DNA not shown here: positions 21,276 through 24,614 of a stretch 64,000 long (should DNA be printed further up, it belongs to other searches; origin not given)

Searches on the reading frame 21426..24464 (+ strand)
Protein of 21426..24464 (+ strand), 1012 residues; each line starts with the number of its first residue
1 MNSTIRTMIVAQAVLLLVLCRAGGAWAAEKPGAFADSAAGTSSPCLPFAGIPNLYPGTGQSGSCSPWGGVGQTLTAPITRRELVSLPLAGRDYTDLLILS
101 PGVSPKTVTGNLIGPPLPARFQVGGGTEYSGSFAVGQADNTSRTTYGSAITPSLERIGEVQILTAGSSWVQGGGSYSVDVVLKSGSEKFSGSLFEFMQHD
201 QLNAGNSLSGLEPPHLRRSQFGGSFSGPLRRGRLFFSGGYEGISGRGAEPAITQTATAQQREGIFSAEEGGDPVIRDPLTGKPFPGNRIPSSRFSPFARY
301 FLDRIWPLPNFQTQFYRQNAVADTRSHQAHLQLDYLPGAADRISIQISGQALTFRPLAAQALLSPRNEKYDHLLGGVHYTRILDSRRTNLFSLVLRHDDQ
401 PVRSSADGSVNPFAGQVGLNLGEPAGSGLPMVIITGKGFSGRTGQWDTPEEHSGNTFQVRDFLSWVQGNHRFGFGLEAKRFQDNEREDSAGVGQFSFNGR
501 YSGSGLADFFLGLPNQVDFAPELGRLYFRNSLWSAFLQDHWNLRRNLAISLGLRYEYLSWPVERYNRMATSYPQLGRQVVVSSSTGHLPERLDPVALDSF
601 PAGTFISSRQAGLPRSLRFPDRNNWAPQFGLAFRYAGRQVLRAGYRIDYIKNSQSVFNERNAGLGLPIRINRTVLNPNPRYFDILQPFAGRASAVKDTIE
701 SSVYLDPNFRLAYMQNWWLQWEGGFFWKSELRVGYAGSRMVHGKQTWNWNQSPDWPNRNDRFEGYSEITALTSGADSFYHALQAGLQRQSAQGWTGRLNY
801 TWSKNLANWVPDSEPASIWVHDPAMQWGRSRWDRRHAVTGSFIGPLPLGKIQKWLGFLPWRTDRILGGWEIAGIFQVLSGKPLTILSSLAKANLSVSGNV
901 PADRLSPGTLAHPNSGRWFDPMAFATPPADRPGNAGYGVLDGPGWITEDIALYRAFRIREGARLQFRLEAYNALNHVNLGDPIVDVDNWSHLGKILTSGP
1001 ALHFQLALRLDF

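Call 68: search_protein_families(library=pfam, proteins=[window:21426-24464:+], max_evalue=0.00001)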
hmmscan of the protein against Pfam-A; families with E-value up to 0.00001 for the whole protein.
window:21426-24464:+ (1012 aa): 1 family
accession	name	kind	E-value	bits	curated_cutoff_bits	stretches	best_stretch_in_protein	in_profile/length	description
PF25183.1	OMP_b-brl_4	-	5.9e-167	558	30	1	181-999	1-832/838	Outer membrane beta barrel domain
